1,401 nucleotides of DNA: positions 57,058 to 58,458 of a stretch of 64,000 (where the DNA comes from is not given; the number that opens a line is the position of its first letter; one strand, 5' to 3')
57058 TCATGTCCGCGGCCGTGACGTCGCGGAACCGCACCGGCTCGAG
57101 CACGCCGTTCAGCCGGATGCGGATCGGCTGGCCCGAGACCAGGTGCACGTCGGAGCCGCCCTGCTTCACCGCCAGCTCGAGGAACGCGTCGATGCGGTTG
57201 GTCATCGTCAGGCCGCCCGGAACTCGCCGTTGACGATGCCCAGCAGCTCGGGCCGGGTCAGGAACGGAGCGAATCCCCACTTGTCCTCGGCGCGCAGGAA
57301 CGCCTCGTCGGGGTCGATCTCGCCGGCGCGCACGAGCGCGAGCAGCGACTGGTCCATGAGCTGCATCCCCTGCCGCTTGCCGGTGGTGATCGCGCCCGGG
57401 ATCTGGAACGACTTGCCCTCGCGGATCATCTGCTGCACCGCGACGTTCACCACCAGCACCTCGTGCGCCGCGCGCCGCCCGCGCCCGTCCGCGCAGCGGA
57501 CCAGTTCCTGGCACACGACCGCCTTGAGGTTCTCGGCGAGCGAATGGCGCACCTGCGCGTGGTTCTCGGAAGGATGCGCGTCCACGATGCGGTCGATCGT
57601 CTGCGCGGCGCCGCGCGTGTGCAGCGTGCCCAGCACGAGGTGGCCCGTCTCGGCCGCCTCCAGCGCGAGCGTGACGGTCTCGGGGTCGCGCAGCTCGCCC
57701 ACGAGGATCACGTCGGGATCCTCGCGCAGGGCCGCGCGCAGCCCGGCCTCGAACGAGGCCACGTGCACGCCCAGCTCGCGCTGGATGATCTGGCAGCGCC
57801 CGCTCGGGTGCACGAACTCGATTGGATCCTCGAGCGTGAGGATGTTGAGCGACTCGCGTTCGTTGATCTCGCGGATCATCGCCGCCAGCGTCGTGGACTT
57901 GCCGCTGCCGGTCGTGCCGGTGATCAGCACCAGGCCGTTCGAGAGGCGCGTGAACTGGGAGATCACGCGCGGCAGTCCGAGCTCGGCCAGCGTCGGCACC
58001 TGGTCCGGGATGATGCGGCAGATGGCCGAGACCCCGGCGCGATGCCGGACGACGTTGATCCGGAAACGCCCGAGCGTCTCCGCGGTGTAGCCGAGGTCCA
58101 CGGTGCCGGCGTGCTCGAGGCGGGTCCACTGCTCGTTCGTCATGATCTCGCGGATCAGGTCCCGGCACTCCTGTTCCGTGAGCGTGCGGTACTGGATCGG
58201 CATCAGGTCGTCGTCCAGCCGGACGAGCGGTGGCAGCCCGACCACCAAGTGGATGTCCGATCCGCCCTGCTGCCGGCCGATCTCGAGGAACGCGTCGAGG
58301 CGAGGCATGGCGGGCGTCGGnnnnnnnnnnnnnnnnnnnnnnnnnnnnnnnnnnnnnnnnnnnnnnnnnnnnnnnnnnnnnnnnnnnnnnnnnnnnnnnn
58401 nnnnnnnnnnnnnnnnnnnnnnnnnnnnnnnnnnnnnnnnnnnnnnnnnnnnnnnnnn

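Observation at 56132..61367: Operon coupling an FHA membrane protein and a HEAT-repeat Ser/Thr kinase to two PilT-family retraction ATPases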

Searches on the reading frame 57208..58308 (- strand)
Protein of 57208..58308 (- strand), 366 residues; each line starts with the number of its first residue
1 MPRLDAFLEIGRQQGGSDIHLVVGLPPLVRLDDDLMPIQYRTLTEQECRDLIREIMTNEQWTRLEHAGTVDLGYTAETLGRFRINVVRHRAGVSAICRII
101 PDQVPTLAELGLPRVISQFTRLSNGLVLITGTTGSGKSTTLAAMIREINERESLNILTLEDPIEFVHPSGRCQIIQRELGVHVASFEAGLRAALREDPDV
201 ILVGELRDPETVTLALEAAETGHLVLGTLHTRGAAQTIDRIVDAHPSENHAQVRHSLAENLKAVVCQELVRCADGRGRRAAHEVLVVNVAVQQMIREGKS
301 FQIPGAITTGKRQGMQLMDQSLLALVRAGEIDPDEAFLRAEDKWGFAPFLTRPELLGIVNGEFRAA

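Call 7: search_protein_families(library=pfam, proteins=[window:57208-58308:-], max_evalue=0.01)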
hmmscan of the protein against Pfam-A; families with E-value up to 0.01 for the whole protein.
window:57208-58308:- (366 aa): 13 families
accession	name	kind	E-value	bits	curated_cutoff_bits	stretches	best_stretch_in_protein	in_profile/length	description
PF00437.27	T2SSE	-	6e-45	153.9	24.9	1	67-282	80-317/370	Type II/IV secretion system protein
PF13191.12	AAA_16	-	5e-05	24.3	32.6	1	125-241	25-104/167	AAA ATPase domain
PF01935.23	DUF87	-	7e-05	23.5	23.2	1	127-159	26-58/220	Helicase HerA, central domain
PF13401.12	AAA_22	-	0.00021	22.1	27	1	123-182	4-61/130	AAA domain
PF13555.12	AAA_29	-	0.00024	21.2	27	1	124-145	22-43/61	P-loop containing region of AAA domain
PF13245.12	AAA_19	-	0.00032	21.3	25.1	1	120-172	7-53/134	AAA domain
PF10412.15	TrwB_AAD_bind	-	0.00033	20.1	20.5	1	124-153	15-44/387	Type IV secretion-system coupling protein DNA-binding domain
PF01580.24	FtsK_SpoIIIE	-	0.00082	19.3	24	1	127-145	42-60/221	FtsK/SpoIIIE family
PF25199.1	nSTAND_NTPase5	-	0.00091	19.5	34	1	124-163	41-80/145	Novel STAND NTPase 5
PF13476.12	AAA_23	-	0.0015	19.7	27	1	122-144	17-39/201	AAA domain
PF20720.3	nSTAND3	-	0.0047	17.1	27.2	1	123-162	16-54/155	Novel STAND NTPase 3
PF13173.12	AAA_14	-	0.0063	17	27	0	124-164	2-42/129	AAA domain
PF00005.33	ABC_tran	-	0.0068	17.4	25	0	125-165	12-51/137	ABC transporter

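Call 8: search_protein_families(library=ncbifam, proteins=[window:57208-58308:-], max_evalue=0.01)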
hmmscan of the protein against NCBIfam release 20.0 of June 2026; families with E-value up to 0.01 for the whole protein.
window:57208-58308:- (366 aa): 20 families
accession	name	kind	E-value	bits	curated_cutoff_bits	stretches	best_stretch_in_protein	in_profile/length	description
TIGR01420.1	pilT_fam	subfamily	2.2e-129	431.6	319.1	1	4-342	2-340/343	PilT/PilU family type 4a pilus ATPase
TIGR02524.1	dot_icm_DotB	equivalog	8.4e-52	176.5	463.3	1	4-322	6-336/358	Dot/Icm type IV secretion system ATPase DotB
TIGR02525.1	plasmid_TraJ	equivalog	1.7e-47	162.2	368.3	1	7-336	15-363/372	plasmid transfer ATPase TraJ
TIGR02533.1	type_II_gspE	equivalog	9.5e-43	146.6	630.25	1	83-271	196-380/486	type II secretion system ATPase GspE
NF007755.0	PRK10436.1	equivalog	1.1e-38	133.1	617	1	63-271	153-356/465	type II secretion system protein GspE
NF041000.1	ATPase_ComGA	equivalog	3.7e-38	131.1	300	1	65-271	66-266/267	competence type IV pilus ATPase ComGA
TIGR02538.1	type_IV_pilB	equivalog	1.6e-36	126.1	675.65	1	123-244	315-432/564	type IV-A pilus assembly ATPase PilB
NF053534.1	T4PilAsmATPsTfpB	equivalog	6.5e-36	123.9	850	1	117-244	329-452/584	type IV pilus assembly ATPase TfpB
NF058587.1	archaellum_moto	equivalog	1.4e-18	67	550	1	127-280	278-427/527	archaellum flagellar ATPase motor FlaI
TIGR02782.1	TrbB_P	equivalog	1.6e-15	57.2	304.55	1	126-287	138-294/303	P-type conjugative transfer ATPase TrbB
TIGR02788.1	VirB11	equivalog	2.6e-13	49.7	249.95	1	126-252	146-274/308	P-type DNA transfer ATPase VirB11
TIGR03819.1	heli_sec_ATPase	hypoth_equivalog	3.4e-12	46.2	373.15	1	127-265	181-323/340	TadA family conjugal transfer-associated ATPase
NF010469.0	PRK13894.1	subfamily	5.7e-12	45.6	508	1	127-287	152-307/320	conjugal transfer ATPase TrbB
NF010407.0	PRK13833.1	subfamily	3.2e-10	39.9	499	1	127-288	147-301/323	conjugal transfer protein TrbB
NF010425.0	PRK13851.1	equivalog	4.4e-10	39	461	1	126-241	164-280/344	type IV secretion system protein VirB11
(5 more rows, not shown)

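Call 22: search_solved_structures(query=window:57208-58308:-, max_evalue=1e-20, show_alignments=1)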
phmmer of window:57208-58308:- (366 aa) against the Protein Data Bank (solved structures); distinct sequences matched with E-value up to 1e-20: 23.
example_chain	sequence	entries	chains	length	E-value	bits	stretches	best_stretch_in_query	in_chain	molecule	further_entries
3jvu_A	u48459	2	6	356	5.3e-89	302.1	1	8-341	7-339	Twitching mobility protein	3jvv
5fl3_A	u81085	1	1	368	3e-84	286.5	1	12-352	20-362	PILI RETRACTION PROTEIN PILT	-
5zfq_A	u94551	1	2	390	6.9e-84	285.2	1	13-343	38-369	Twitching motility pilus retraction protein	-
6ojx_A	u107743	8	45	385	2.6e-80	273.5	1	13-343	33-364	Twitching motility pilus retraction ATPase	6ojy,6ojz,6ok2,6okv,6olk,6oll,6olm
2gsz_A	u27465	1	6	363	4.2e-78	266.2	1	13-339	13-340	twitching motility protein PilT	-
2ewv_A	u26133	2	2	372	4.6e-78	266.1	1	13-339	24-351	twitching motility protein PilT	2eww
9n32_A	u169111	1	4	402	8.7e-73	248.8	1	7-341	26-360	PilU protein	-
10my_A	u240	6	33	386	8.7e-64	219.2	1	13-340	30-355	PilT/PilU family type 4a pilus ATPase | Twitching motility protein PilT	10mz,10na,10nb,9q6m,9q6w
2eyu_A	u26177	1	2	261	1.4e-58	202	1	101-339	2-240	twitching motility protein PilT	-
6geb_A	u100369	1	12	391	3.7e-43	151.3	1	4-319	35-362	DotB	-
1p9r_A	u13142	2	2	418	6.7e-31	111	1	120-263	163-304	General secretion pathway protein E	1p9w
4pht_A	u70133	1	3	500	8.4e-31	110.7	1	122-269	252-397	General secretory pathway protein E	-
4kss_A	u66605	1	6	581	1.4e-30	109.9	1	121-263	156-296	Type II secretion system protein E, hemolysin-coregulated protein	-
4ksr_A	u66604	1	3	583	1.8e-30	109.6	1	121-263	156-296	Type II secretion system protein E, Hemolysin-coregulated protein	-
5it5_F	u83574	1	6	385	3.9e-30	108.5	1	83-266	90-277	ATP binding motif-containing protein PilF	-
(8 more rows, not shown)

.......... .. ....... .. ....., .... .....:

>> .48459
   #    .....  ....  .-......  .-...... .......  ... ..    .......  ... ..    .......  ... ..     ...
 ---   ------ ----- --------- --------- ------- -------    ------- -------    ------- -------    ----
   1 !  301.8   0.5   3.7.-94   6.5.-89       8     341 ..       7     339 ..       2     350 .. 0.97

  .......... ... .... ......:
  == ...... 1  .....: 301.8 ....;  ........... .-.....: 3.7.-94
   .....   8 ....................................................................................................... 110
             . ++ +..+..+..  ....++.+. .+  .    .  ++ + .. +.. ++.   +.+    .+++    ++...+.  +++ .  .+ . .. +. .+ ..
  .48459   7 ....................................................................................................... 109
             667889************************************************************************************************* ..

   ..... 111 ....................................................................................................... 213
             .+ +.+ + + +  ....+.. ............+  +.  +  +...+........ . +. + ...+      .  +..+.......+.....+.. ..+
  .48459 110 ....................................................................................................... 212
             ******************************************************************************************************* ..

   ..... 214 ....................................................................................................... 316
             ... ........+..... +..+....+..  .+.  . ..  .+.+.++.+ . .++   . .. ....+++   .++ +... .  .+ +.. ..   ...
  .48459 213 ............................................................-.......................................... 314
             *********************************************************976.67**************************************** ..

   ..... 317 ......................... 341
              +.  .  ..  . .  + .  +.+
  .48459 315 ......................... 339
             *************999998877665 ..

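Call 47: search_protein_families(library=padloc, proteins=[window:57208-58308:-], max_evalue=0.001)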
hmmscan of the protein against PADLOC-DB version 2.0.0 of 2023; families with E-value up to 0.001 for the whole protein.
window:57208-58308:- (366 aa): 3 families
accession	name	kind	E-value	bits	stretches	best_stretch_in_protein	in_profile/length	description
PDLC04140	mad8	-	1.9e-08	32.2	1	124-170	27-67/314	mads_8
PDLC04105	HerA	-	0.00017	18.3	1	128-158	170-200/576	-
PDLC04135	mad3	-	0.00093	16.8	0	124-144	22-42/374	mads_3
